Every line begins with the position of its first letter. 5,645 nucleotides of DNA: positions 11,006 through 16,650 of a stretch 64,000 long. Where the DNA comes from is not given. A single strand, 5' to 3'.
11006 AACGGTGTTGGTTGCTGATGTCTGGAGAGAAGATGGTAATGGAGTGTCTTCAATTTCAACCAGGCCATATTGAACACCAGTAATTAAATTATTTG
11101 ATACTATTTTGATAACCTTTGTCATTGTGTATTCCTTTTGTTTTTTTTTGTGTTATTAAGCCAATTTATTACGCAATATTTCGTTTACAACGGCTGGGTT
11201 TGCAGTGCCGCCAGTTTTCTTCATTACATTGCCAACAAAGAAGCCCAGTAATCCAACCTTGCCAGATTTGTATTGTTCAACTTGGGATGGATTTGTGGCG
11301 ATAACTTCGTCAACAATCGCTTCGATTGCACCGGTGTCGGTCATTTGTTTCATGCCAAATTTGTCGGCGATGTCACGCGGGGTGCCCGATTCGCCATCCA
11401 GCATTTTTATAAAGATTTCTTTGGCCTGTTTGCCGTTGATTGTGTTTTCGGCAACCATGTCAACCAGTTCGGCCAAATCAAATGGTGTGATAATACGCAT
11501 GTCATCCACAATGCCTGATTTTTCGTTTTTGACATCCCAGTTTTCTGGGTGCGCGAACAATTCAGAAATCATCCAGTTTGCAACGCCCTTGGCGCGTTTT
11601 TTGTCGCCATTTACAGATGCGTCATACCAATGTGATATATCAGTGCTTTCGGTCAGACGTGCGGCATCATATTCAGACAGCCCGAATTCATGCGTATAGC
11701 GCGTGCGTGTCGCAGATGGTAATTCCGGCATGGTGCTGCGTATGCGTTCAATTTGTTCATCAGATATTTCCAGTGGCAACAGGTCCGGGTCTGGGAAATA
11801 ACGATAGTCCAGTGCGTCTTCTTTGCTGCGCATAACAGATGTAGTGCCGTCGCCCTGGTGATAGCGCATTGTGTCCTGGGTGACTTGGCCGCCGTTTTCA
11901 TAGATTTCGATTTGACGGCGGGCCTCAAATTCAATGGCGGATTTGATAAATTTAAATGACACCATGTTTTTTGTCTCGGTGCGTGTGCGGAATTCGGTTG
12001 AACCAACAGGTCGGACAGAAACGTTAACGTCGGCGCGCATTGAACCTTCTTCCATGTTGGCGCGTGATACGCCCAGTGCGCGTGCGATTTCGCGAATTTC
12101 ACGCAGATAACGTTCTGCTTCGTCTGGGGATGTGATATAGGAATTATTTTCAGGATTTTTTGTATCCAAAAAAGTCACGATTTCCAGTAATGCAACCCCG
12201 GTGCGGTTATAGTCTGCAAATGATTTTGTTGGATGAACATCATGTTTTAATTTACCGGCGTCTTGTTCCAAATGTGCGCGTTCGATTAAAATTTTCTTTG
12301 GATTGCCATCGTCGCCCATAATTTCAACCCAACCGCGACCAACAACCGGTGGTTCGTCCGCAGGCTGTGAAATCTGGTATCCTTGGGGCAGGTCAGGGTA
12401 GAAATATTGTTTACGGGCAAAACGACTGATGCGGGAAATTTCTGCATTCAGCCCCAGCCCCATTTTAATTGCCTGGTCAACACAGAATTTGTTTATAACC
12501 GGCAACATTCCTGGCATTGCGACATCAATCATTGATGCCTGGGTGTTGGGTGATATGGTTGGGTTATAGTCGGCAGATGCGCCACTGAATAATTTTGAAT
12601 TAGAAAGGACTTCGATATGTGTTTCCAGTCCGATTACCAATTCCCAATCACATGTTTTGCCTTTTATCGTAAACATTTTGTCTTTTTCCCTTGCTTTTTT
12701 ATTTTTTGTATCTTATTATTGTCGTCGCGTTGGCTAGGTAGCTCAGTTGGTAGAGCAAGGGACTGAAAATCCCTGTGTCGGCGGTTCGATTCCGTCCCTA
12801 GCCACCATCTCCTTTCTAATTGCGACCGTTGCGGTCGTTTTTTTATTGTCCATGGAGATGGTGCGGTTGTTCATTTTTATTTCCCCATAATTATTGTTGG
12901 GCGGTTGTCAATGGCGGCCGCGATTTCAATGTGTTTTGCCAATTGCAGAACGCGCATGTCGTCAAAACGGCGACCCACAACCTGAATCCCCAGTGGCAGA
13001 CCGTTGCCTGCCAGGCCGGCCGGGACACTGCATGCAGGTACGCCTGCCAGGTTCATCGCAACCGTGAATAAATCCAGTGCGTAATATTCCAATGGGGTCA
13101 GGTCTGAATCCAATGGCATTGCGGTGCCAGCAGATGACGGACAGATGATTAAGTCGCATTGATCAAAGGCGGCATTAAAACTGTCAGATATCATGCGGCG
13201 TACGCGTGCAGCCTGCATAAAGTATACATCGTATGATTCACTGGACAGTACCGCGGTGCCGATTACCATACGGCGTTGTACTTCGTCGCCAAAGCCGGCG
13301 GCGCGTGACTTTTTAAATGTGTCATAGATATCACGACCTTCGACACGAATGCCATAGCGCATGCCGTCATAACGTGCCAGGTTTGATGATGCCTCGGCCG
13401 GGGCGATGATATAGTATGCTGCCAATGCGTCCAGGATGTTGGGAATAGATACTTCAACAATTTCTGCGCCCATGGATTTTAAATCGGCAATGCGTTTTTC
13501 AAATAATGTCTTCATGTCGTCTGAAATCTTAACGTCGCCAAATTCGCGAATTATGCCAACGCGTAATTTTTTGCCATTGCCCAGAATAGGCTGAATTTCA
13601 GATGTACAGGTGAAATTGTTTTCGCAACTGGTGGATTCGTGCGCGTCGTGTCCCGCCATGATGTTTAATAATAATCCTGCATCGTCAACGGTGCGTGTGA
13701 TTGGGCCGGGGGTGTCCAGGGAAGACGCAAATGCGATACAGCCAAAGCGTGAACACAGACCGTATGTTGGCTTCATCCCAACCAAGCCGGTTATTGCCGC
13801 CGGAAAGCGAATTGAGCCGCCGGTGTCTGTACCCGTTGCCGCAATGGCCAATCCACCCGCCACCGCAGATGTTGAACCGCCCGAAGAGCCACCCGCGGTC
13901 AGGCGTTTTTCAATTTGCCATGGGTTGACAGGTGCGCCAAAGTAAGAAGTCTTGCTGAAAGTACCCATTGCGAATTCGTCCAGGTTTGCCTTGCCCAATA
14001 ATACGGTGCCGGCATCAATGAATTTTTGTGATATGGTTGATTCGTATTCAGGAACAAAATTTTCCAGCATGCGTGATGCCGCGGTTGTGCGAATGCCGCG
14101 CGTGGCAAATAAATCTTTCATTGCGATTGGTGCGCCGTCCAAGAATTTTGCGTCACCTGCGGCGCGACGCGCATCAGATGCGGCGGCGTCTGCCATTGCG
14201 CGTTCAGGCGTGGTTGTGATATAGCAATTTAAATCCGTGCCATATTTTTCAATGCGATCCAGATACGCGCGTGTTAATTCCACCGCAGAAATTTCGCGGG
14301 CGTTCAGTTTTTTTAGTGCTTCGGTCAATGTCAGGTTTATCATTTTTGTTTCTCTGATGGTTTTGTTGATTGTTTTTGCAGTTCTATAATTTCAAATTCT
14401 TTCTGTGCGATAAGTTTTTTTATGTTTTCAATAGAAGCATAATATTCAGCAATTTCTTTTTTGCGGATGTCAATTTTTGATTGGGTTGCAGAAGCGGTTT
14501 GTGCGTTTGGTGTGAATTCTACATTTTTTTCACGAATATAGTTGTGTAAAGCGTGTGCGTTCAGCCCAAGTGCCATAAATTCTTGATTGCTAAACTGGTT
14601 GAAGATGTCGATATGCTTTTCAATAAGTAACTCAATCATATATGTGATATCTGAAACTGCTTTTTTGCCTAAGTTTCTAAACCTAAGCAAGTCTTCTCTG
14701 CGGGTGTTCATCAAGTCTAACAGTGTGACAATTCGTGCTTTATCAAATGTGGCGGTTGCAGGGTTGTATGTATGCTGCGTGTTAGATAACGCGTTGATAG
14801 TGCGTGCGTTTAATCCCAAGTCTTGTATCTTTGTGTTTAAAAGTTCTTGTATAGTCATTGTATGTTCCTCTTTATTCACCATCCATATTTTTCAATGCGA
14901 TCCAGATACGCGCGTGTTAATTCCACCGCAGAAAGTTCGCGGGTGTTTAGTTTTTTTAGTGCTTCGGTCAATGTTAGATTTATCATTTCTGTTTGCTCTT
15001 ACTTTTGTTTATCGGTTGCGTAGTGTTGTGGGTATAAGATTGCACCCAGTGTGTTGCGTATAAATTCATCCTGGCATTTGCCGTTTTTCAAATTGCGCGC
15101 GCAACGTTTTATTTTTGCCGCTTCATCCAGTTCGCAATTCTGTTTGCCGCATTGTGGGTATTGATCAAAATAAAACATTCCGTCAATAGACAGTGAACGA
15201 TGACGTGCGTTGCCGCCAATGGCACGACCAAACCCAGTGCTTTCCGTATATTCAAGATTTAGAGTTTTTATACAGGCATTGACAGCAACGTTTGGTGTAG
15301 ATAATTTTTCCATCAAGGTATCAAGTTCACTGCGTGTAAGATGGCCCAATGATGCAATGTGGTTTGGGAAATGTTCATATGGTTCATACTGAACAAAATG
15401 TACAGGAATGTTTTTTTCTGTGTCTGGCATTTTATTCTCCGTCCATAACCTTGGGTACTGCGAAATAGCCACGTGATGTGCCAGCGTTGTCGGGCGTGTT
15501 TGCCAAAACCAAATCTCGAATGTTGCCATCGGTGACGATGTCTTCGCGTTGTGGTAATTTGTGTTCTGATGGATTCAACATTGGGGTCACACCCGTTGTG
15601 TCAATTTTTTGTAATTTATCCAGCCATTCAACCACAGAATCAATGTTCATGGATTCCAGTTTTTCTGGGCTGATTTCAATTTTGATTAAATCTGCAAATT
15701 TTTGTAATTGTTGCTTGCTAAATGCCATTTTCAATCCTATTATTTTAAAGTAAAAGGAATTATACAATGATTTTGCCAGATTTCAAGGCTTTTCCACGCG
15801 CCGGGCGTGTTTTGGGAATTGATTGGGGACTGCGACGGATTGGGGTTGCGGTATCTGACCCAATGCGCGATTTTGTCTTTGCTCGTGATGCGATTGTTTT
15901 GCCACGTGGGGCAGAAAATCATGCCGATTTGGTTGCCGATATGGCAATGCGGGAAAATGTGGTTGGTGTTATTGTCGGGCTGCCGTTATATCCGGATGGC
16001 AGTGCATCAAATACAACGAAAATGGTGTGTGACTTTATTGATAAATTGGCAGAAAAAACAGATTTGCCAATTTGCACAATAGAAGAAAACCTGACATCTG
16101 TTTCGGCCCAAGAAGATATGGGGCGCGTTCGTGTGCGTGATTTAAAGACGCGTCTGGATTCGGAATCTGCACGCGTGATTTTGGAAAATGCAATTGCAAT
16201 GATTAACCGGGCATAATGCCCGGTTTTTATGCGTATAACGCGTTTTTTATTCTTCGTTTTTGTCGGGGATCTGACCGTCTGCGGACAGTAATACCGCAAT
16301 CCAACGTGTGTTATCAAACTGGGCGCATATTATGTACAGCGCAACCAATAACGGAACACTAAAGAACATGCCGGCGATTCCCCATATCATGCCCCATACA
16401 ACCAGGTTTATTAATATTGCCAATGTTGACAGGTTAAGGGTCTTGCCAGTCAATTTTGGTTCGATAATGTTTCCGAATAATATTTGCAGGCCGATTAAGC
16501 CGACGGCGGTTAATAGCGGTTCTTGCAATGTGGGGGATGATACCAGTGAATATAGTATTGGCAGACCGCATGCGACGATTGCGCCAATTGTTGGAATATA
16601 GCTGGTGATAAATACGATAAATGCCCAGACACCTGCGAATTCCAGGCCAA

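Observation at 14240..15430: Two-gene cassette inserted into the gatCAB operon, flanked by a 104-118 bp duplication of the gatA start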

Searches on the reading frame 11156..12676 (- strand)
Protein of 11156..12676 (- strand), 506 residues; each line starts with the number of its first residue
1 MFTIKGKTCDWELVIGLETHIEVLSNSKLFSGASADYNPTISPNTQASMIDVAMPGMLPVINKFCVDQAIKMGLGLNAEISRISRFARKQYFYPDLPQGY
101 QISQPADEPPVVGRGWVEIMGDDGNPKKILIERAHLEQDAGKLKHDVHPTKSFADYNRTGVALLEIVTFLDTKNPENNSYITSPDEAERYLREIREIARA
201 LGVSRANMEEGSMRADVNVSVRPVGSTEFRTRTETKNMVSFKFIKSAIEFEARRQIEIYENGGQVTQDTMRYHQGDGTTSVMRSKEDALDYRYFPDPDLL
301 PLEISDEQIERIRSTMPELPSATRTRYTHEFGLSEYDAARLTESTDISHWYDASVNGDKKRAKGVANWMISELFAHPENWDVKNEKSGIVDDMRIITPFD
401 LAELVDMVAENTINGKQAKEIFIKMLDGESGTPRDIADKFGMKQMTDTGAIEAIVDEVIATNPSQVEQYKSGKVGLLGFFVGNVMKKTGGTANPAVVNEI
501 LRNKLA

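Call 6: search_protein_families(library=pfam, proteins=[window:11156-12676:-], max_evalue=1)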
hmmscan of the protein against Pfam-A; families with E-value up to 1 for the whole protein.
window:11156-12676:- (506 aa): 3 families
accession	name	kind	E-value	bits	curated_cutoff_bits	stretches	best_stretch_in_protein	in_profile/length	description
PF02934.20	GatB_N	-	2.6e-99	332.3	23.4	1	13-310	1-277/277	GatB/GatE catalytic domain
PF02637.23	GatB_Yqey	-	8.3e-43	146.2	27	1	357-505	8-148/148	GatB domain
PF09995.15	MPAB_Lcp_cat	-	0.018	15.6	23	1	182-208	116-142/231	ER-bound oxygenase mpaB/B'/Rubber oxygenase, catalytic domain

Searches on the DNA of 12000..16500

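Call 69: search_rna_families(source=window, start=12000, end=16500, threshold=evalue, max_evalue=0.1)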
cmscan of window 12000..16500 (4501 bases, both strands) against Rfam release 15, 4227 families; matches with E-value up to 0.1: 1.
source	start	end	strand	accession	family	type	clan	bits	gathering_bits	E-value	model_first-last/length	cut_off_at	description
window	12732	12804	+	RF00005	tRNA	Gene; tRNA;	CL00001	73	29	3.4e-15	1-71/71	no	tRNA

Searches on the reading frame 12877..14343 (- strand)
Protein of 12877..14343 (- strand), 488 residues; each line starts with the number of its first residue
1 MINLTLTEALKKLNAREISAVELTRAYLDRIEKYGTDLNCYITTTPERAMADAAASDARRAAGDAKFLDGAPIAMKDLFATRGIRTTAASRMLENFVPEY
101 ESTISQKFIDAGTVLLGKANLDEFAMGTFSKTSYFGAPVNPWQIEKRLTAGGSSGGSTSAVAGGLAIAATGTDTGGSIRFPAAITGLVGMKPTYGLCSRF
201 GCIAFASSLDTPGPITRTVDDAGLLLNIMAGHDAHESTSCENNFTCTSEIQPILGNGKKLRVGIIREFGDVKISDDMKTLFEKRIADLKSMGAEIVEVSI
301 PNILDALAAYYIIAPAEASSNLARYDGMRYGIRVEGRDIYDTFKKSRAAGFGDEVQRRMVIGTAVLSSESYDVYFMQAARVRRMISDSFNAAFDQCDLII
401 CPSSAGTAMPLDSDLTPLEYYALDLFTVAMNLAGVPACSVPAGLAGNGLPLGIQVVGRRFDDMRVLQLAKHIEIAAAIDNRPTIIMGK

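Call 6: search_protein_families(library=pfam, proteins=[window:12877-14343:-], max_evalue=1)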
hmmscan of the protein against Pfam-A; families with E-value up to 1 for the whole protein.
window:12877-14343:- (488 aa): 2 families
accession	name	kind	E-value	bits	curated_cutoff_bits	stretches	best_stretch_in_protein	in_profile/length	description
PF01425.27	Amidase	-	2.6e-132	442.5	27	1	22-466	1-445/445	Amidase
PF25770.1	CC_CEP63-bind_CEP152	-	0.24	11.7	23.9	1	22-49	3-30/51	CEP152, CEP63 binding coiled coil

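Call 12: find_related_loci(query=window:12877-14343:-, collection=genome_contigs, flank=6000)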
Query window:12877-14343:- (488 aa) in genome_contigs; peptide patterns used: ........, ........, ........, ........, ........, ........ (x = any residue, [..] = any of these).
504 stretches matched a pattern; 443 encode a relative of the query (tblastn E <= 1e-3); the best 80 are kept; 80 distinct loci.
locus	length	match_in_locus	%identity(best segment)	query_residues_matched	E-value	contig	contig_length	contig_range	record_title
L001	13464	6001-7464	98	1-488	0e+0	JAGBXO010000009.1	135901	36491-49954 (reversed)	MAG: Alphaproteobacteria bacterium isolate RGIG9538 Yak_Colon-2__c678269, whole genome shotgun sequence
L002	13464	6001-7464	97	1-488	0e+0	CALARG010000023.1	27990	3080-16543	MAG TPA_asm: uncultured Alphaproteobacteria bacterium isolate SRR6425825_bin.15_CONCOCT_v1.1_MAG genome assembly, contig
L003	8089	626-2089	96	1-488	0e+0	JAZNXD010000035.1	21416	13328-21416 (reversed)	MAG: Candidatus Enterousia sp. isolate T1900044780_TS20190246.MAGScoT_cleanbin_000045 SGB_2551_k141_4679908, whole genom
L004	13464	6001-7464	96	1-488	0e+0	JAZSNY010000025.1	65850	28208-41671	MAG: Candidatus Enterousia sp. isolate T1900044549_TS20190015.MAGScoT_cleanbin_000102 SGB_200_k141_441598, whole genome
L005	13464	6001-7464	92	1-488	0e+0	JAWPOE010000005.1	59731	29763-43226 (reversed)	MAG: Alphaproteobacteria bacterium isolate KA0040-166 k141_1136882, whole genome shotgun sequence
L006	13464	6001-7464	89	1-488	0e+0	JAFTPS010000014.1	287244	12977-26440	MAG: Alphaproteobacteria bacterium isolate RGIG4037 Roe_deer_Cecum-5__c5270, whole genome shotgun sequence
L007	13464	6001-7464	91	1-488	0e+0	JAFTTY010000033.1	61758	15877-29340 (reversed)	MAG: Alphaproteobacteria bacterium isolate RGIG4147 Roe_deer_Colon-1__c702495, whole genome shotgun sequence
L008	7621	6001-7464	90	1-488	0e+0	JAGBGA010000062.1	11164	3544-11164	MAG: Alphaproteobacteria bacterium isolate RGIG9085 Water_deer_Rectum.Co__c697801, whole genome shotgun sequence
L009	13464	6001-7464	91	1-488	0e+0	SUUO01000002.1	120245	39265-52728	MAG: Alphaproteobacteria bacterium isolate SIG48 NODE_830_length_120245_cov_2.118700, whole genome shotgun sequence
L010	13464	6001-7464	90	1-488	0e+0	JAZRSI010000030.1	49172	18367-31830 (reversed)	MAG: Candidatus Enterousia sp. isolate T1900045347_YK20190037.MAGScoT_cleanbin_000032 SGB_6723_k141_1408425, whole genom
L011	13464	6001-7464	90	1-488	0e+0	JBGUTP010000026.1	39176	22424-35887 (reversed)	MAG: Candidatus Enterousia sp. isolate fecal_MAG_67 fecal_MAG_67_contig_0026, whole genome shotgun sequence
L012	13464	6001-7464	90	1-488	0e+0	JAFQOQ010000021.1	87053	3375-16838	MAG: Alphaproteobacteria bacterium isolate RGIG2010 Goat_Colon-1__c558443, whole genome shotgun sequence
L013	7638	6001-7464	90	1-488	0e+0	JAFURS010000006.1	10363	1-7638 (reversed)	MAG: Alphaproteobacteria bacterium isolate RGIG4765 Roe_deer_Rectum.Co__c278785, whole genome shotgun sequence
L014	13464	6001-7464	90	1-488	0e+0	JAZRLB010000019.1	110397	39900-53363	MAG: Candidatus Enterousia sp. isolate T1900045443_YK20190134.MAGScoT_cleanbin_000013 SGB_7129_k141_2489615, whole genom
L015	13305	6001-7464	90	1-488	0e+0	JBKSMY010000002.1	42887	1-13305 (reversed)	MAG: Alphaproteobacteria bacterium isolate KS320-82 k141_138407, whole genome shotgun sequence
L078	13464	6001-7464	98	1-488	0e+0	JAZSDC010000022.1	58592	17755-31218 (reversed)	MAG: Candidatus Enterousia sp. isolate T1900044601_TS20190067.MAGScoT_cleanbin_000040 SGB_692_k141_1652589, whole genome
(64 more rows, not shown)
